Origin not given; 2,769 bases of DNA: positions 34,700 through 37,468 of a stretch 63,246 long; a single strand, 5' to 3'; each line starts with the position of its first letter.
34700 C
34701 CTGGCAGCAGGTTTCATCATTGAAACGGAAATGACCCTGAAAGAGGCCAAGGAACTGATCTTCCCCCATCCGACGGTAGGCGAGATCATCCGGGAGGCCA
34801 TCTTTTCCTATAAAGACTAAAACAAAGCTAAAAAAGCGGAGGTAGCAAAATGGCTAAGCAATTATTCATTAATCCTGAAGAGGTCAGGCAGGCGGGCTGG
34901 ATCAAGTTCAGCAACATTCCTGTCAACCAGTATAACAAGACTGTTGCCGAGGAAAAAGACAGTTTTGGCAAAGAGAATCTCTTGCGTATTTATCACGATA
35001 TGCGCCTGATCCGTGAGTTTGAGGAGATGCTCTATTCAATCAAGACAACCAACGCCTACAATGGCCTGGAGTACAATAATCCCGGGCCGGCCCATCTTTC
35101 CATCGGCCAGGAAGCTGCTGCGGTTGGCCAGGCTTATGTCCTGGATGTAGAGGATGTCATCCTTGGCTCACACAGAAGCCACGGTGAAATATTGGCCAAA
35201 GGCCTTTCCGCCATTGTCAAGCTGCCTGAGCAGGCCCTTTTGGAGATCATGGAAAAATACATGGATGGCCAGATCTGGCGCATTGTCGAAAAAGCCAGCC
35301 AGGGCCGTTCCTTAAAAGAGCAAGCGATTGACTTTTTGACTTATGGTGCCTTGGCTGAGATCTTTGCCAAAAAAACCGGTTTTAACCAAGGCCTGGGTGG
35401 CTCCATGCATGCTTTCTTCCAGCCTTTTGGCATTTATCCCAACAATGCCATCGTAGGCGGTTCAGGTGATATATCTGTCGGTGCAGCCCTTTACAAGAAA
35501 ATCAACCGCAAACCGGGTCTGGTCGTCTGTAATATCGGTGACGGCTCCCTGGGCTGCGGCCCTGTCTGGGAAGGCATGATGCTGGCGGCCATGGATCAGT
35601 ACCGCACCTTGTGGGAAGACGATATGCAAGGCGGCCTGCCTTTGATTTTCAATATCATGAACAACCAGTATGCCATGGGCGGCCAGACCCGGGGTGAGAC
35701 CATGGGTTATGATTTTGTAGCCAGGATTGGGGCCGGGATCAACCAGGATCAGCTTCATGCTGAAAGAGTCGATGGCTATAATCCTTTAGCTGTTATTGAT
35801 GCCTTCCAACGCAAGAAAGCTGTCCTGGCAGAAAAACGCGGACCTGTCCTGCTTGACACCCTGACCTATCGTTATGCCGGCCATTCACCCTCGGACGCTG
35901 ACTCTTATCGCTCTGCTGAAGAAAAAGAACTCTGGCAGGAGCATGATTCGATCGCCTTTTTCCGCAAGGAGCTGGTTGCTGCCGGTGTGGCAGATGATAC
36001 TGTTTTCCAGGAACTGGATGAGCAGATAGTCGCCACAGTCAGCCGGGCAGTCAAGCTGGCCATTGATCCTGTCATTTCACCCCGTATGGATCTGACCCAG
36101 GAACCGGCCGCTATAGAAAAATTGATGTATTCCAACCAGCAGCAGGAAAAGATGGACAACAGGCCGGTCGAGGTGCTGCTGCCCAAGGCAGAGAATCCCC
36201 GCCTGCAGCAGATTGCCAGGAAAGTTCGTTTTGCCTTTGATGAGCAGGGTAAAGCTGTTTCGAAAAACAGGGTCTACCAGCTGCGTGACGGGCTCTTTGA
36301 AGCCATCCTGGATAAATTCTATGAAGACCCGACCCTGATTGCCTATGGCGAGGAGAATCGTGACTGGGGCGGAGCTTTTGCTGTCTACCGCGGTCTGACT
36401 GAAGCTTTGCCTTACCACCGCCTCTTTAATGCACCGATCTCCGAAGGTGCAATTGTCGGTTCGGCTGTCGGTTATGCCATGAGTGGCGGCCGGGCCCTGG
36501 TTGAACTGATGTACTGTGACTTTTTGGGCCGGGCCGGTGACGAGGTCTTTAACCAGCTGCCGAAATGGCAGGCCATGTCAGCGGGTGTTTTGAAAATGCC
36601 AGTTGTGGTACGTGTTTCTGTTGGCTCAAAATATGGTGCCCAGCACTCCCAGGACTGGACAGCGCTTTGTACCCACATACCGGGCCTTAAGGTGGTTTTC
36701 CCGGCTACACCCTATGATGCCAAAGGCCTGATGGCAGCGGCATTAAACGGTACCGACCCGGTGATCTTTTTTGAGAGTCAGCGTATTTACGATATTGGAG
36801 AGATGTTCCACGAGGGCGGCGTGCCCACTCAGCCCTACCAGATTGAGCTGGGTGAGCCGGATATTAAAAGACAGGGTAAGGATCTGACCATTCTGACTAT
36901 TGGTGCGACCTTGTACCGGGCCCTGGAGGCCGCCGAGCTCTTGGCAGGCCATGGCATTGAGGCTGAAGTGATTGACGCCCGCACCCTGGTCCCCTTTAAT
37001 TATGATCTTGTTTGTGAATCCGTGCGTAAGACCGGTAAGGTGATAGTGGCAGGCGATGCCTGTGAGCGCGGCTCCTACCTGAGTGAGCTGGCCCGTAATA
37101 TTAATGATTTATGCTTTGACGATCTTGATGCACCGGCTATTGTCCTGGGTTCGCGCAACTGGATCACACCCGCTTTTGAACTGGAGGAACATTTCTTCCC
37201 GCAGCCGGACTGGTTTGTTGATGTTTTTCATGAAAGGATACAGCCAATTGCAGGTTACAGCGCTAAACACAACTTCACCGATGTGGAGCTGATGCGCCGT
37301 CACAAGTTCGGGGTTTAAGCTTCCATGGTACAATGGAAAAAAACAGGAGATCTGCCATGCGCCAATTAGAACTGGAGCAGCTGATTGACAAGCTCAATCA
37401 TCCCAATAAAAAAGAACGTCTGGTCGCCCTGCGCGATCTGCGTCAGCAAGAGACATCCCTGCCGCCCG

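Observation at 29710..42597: One operon joins rhaA/rhaB-type genes to a SorE/SrlD-like redox pair and a lipoyl E1-E2-E3 complex: candidate undescribed 6-deoxyhexose route to acetyl-CoA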

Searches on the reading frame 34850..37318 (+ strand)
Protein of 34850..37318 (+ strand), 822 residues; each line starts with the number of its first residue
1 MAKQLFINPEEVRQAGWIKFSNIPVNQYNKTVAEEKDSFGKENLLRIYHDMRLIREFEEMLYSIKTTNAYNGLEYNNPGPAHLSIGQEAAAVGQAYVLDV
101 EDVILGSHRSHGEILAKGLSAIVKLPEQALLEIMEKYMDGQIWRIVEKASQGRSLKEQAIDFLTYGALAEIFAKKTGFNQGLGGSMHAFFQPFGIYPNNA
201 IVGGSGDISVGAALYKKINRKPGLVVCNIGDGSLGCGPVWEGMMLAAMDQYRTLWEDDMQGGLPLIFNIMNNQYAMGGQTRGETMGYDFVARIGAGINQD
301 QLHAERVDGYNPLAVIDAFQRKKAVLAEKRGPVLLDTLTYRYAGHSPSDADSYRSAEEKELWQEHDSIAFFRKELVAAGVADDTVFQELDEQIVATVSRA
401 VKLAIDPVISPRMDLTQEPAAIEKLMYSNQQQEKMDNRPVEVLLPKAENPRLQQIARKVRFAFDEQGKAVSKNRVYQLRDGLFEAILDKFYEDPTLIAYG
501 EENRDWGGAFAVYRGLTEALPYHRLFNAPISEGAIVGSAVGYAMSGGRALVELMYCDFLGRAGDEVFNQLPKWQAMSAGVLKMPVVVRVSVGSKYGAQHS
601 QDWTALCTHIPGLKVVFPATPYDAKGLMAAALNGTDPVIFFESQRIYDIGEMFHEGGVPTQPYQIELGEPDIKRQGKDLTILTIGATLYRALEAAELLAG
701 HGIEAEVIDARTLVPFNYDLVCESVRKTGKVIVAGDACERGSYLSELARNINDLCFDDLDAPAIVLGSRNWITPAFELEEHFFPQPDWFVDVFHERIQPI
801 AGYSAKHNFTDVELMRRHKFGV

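Call 5: search_protein_families(library=pfam, proteins=[window:34850-37318:+], max_evalue=0.01)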
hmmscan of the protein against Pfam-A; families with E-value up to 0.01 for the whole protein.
window:34850-37318:+ (822 aa): 3 families
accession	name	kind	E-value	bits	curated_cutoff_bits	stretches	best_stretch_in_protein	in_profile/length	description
PF00676.26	E1_dh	-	3.3e-45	154.8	22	2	167-404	65-291/300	Dehydrogenase E1 component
PF02780.25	Transketolase_C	-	3.7e-28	98.4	25.9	1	671-787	4-122/124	Transketolase, C-terminal domain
PF02779.29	Transket_pyr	-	1.4e-27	96.9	27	1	479-647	6-172/174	Transketolase, pyrimidine binding domain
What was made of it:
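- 34850..37318 (+): g5: fused ThDP-dependent E1 alpha-beta (822 aa) of a distinct clade. E1_dh + Transket_pyr + Transketolase_C (call 5).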

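Call 6: search_protein_families(library=ncbifam, proteins=[window:34850-37318:+], max_evalue=0.001)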
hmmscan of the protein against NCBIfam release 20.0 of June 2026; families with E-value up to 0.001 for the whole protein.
window:34850-37318:+ (822 aa): 11 families
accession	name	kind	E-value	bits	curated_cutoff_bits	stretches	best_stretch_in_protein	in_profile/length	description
NF006667.0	PRK09212.1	subfamily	3.2e-69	233.3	321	1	477-795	5-321/327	pyruvate dehydrogenase complex E1 component subunit beta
NF008854.0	PRK11892.1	equivalog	8.4e-66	222.5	454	1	429-792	96-457/464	pyruvate dehydrogenase complex E1 component subunit beta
TIGR03182.1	PDH_E1_alph_y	equivalog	9.2e-59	198.9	393.85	2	167-411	77-305/315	pyruvate dehydrogenase (acetyl-transferring) E1 component subunit alpha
TIGR03181.1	PDH_E1_alph_x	equivalog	4.2e-37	127.8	411.35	2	193-404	115-311/341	pyruvate dehydrogenase (acetyl-transferring) E1 component subunit alpha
NF004559.0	PRK05899.2-5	equivalog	2.6e-20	72.2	488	1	479-753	321-580/627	transketolase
TIGR00204.1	dxs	equivalog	1.8e-19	69.8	465.95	1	516-751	346-569/616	1-deoxy-D-xylulose-5-phosphate synthase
NF003933.0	PRK05444.2-2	equivalog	9.6e-13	47.5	395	1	524-753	336-559/606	1-deoxy-D-xylulose-5-phosphate synthase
NF004556.0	PRK05899.2-2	equivalog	1.3e-11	43.5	575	1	553-739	396-581/639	transketolase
NF008968.0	PRK12315.1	subfamily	2e-10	39.6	510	1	474-742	277-528/582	1-deoxy-D-xylulose-5-phosphate synthase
NF006914.0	PRK09404.1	equivalog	0.00019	19.8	764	0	269-465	379-570/919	2-oxoglutarate dehydrogenase E1 component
NF007201.0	PRK09622.1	equivalog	0.001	18.1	590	0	677-732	268-323/405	2-oxoacid:ferredoxin oxidoreductase subunit alpha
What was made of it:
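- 34850..37318 (+): It scores below the PDH E1 cutoffs (call 6).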

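Call 55: search_solved_structures(query=window:34850-37318:+, max_evalue=1e-10)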
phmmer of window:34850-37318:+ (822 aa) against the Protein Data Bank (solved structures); distinct sequences matched with E-value up to 1e-10: 39.
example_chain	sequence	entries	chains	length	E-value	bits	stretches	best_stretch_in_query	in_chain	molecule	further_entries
1um9_B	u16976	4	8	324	1.1e-56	195.8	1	482-766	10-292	2-oxo acid dehydrogenase beta subunit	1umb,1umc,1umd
1ik6_A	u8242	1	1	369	2.8e-55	191.2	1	484-768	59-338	pyruvate dehydrogenase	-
3duf_B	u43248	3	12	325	2e-51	178.4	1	483-785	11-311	Pyruvate dehydrogenase E1 component subunit beta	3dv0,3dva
1w85_B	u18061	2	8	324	2e-51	178.4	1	483-785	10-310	PYRUVATE DEHYDROGENASE E1 COMPONENT, BETA SUBUNIT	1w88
2bp7_B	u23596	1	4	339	2.3e-50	174.9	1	490-787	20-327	2-OXOISOVALERATE DEHYDROGENASE BETA SUBUNIT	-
1qs0_B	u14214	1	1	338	2.4e-50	174.8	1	491-787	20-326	2-OXOISOVALERATE DEHYDROGENASE BETA-SUBUNIT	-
2j9f_B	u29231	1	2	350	3.2e-49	171.1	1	476-789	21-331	2-OXOISOVALERATE DEHYDROGENASE BETA SUBUNIT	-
1dtw_B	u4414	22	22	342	6e-49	170.2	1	476-788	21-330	BRANCHED-CHAIN ALPHA-KETO ACID DEHYDROGENASE BETA SUBUNIT | 2-OXOISOVALERATE DEHYDROGENASE BETA SUBUNIT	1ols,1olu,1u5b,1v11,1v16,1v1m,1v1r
1olx_B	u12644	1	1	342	5.2e-48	167.1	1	476-788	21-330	2-OXOISOVALERATE DEHYDROGENASE BETA SUBUNIT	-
6cer_B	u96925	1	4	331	9.8e-44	152.9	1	478-786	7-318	Pyruvate dehydrogenase E1 component subunit beta, mitochondrial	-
1ni4_B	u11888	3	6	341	1e-43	152.9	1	478-786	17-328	Pyruvate dehydrogenase E1 component: Beta subunit | Pyruvate dehydrogenase E1 component subunit beta | Pyruvate dehydrogenase E1 component subunit beta, mitocho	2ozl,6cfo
3exe_B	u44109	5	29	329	1.1e-43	152.8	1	478-786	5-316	Pyruvate dehydrogenase E1 component subunit beta, mitochondrial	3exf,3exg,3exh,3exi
1ni4_A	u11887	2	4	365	4.1e-24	88.1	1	168-405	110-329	Pyruvate dehydrogenase E1 component: Alpha subunit | Pyruvate dehydrogenase E1 component subunit alpha, somatic form, mitochondrial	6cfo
3exe_A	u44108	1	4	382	5e-24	87.8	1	168-405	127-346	Pyruvate dehydrogenase E1 component subunit alpha, somatic form, mitochondrial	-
6cer_A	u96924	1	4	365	1.1e-23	86.7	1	168-405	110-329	Pyruvate dehydrogenase E1 component subunit alpha, somatic form, mitochondrial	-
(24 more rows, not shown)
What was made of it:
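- On Acetoin dehydrogenase enzyme system: PDB hits to PDH and BCKDH beta subunits are equally distant (call 55).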

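Call 57: search_dna_similar(query=window:34850-37318:+, collection=plasmids, mode=protein, max_rows=25, max_evalue=1e-20)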
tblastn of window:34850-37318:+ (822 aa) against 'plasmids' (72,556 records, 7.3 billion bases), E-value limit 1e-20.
Records with a match: 719; places in all: 879; records where one place covers at least 80% of the query: 223.
Best place of each record, by identity: <60% 719.
By first word of the organism name: Rhizobium 168; Sinorhizobium 83; Azospirillum 27; Streptomyces 25; Leisingera 24; Paracoccus 23; Rhodococcus 23; Sphingobium 21; Shinella 17; Acinetobacter 17; and 107 more.
By predicted mobility (MOB-suite, as given by PLSDB): non-mobilizable 484; mobilizable 120; conjugative 115.
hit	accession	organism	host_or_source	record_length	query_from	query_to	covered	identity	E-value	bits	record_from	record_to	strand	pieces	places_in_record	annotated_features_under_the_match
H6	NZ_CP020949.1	Rhizobium sp. CIAT894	-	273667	1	799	97%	54.9%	0e+0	855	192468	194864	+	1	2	alpha-ketoacid dehydrogenase subunit alpha/beta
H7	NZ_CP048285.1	Rhizobium leguminosarum bv. viciae 248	Fava bean,whole organism,nodules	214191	1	799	97%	54.8%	0e+0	866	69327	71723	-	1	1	alpha-ketoacid dehydrogenase subunit alpha/beta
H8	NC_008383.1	Rhizobium johnstonii 3841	-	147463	1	799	97%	54.6%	0e+0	865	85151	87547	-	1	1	alpha-ketoacid dehydrogenase subunit alpha/beta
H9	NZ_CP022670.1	Rhizobium leguminosarum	single cell,root nodules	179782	1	799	97%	54.6%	0e+0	864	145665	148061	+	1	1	alpha-ketoacid dehydrogenase subunit alpha/beta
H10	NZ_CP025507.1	Rhizobium leguminosarum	Pisum sativum,pea nodule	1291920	1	799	97%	54.6%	0e+0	864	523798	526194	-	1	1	record has no annotation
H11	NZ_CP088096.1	Rhizobium sp. SU303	cell culture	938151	1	799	97%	54.6%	0e+0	864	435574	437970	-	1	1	alpha-ketoacid dehydrogenase subunit alpha/beta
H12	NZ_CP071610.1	Rhizobium binae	lentil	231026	1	799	97%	54.6%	0e+0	864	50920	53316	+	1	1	alpha-ketoacid dehydrogenase subunit alpha/beta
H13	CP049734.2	Rhizobium leguminosarum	Pisum sativum,Pisum sativum nodules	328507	1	799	97%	54.5%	0e+0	862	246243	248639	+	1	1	dehydrogenase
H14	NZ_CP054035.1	Rhizobium indicum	Pisum sativum l. (pea),Pure culture,Pea ...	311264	1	799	97%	54.5%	0e+0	862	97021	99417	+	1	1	alpha-ketoacid dehydrogenase subunit alpha/beta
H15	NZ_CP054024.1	Rhizobium indicum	Pisum sativum l. (pea),Pure culture,Pea ...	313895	1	799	97%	54.5%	0e+0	862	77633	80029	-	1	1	alpha-ketoacid dehydrogenase subunit alpha/beta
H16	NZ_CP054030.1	Rhizobium hidalgonense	Pisum sativum l. (pea),Pure culture,Pea ...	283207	1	799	97%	54.5%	0e+0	861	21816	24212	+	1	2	alpha-ketoacid dehydrogenase subunit alpha/beta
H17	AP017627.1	Pleomorphomonas sp. SM30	-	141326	1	792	96%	54.4%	0e+0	830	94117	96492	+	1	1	acoB: acetoin:2, 6-dichlorophenolindophenoloxidoreductase subunit beta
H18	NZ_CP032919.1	Agrobacterium tumefaciens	-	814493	1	799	97%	52.8%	0e+0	833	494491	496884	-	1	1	alpha-ketoacid dehydrogenase subunit alpha/beta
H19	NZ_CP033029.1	Agrobacterium tumefaciens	-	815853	1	799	97%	52.8%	0e+0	833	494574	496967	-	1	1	alpha-ketoacid dehydrogenase subunit alpha/beta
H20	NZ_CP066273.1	Agrobacterium tumefaciens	-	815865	1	799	97%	52.8%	0e+0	833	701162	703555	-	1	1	alpha-ketoacid dehydrogenase subunit alpha/beta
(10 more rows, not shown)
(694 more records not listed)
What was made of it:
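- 34850..37318 (+): It is 53-55% identical to fused E1s of Rhizobiales plasmids, then <=36% to ordinary E1s (call 57).
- On Acetoin dehydrogenase enzyme system: Ordinary two-gene E1s are <=36% identical (call 57).
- Closest known: Acetoin dehydrogenase enzyme system AcoABCL. Different: E1 is a single fused polypeptide of a separate clade (call 57).
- (6) The E1 clade is distinct, with identity falling from 55% to <=36% (call 57).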

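Call 58: get_annotated_region(hit=H8, flank=12000)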
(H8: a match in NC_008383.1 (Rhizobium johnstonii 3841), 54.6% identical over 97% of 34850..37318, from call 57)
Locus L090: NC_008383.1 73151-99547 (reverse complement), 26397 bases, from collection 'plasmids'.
description: Rhizobium johnstonii 3841 plasmid pRL8, complete sequence
organism: Rhizobium johnstonii 3841 (NCBI taxid 216596)
taxonomy: Bacteria; Pseudomonadota; Alphaproteobacteria; Hyphomicrobiales; Rhizobiaceae; Rhizobium; Rhizobium johnstonii; Rhizobium johnstonii 3841
host: -; source: -; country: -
typing (MOB-suite, as given by PLSDB): conjugative; replicon rep_cluster_577; relaxase MOBQ; mating-pair formation MPF_T
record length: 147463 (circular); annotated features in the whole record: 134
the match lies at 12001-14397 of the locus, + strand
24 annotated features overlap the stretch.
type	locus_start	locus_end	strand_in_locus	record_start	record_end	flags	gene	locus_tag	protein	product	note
CDS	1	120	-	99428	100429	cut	-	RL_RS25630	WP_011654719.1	IS30-like element ISRle2 family transposase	-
CDS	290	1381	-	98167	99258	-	ugpC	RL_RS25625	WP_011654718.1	sn-glycerol-3-phosphate ABC transporter ATP-binding protein UgpC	-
CDS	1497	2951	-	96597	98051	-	-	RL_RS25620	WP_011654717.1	extracellular solute-binding protein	-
CDS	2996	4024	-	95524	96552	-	-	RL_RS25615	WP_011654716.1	carbohydrate ABC transporter permease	GO:0008643 - carbohydrate transport [Evidence IEA]; GO:0055085 - transmembrane transport [Evidence IEA]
CDS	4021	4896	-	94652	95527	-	-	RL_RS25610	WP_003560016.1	sugar ABC transporter permease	-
CDS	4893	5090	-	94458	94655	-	-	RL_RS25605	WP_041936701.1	PfkB family carbohydrate kinase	-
CDS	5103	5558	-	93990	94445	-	-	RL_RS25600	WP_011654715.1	RbsD/FucU family protein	-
CDS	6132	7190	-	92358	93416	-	-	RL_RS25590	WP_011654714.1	ABC transporter permease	GO:0008643 - carbohydrate transport [Evidence IEA]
CDS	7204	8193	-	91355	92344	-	-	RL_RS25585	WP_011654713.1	ABC transporter permease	GO:0008643 - carbohydrate transport [Evidence IEA]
CDS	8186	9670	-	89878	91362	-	-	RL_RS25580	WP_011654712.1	sugar ABC transporter ATP-binding protein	-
CDS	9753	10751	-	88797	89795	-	-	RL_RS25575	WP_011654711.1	substrate-binding domain-containing protein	-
CDS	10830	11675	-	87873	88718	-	-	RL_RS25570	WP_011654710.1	sugar phosphate isomerase/epimerase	-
CDS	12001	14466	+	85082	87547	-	-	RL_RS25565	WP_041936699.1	alpha-ketoacid dehydrogenase subunit alpha/beta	-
CDS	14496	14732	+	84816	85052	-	-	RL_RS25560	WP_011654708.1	lipoyl domain-containing protein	-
CDS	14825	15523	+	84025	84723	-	-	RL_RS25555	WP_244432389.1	alpha/beta fold hydrolase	-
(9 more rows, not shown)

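Call 65: get_annotated_region(hit=H18, flank=12000)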
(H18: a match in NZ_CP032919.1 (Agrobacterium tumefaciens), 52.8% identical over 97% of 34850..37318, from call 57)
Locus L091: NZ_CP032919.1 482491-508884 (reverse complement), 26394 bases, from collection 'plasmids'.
description: Agrobacterium tumefaciens strain 15955 plasmid pAt15955, complete sequence
organism: Agrobacterium tumefaciens (NCBI taxid 358)
taxonomy: Bacteria; Pseudomonadota; Alphaproteobacteria; Hyphomicrobiales; Rhizobiaceae; Agrobacterium; Agrobacterium tumefaciens
host: -; source: -; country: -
typing (MOB-suite, as given by PLSDB): conjugative; relaxase MOBQ; mating-pair formation MPF_T
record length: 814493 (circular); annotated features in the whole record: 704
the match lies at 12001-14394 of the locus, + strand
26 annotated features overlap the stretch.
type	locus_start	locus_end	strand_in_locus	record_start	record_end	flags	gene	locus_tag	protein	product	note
CDS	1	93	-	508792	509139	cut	tnpB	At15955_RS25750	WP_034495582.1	IS66 family insertion sequence element accessory protein TnpB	-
CDS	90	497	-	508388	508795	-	-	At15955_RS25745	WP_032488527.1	transposase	GO:0006313 - DNA transposition [Evidence IEA]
CDS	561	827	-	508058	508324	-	-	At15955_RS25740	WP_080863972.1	hypothetical protein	-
CDS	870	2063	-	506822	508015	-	-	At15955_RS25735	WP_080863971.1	HlyD family secretion protein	GO:0055085 - transmembrane transport [Evidence IEA]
CDS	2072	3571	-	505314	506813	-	-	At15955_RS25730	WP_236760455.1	MFS transporter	GO:0055085 - transmembrane transport [Evidence IEA]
CDS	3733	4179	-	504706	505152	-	-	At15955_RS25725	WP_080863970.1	MarR family transcriptional regulator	GO:0006355 - regulation of DNA-templated transcription [Evidence IEA]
CDS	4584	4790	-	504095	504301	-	-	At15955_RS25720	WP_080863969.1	hypothetical protein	-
CDS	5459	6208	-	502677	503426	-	-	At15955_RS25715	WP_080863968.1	ABC transporter permease subunit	GO:0055085 - transmembrane transport [Evidence IEA]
CDS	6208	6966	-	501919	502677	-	-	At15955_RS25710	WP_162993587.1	ABC transporter permease subunit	GO:0055085 - transmembrane transport [Evidence IEA]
CDS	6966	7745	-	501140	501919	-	-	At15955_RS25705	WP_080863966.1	ABC transporter ATP-binding protein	-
CDS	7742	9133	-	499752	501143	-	-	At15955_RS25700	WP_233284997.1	amidohydrolase family protein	-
CDS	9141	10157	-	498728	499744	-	-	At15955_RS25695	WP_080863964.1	ABC transporter substrate-binding protein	-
CDS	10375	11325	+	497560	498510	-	-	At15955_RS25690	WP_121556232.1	MurR/RpiR family transcriptional regulator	GO:0006355 - regulation of DNA-templated transcription [Evidence IEA]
CDS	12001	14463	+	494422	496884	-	-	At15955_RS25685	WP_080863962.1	alpha-ketoacid dehydrogenase subunit alpha/beta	-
CDS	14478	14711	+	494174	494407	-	-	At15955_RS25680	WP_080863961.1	biotin/lipoyl-containing protein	-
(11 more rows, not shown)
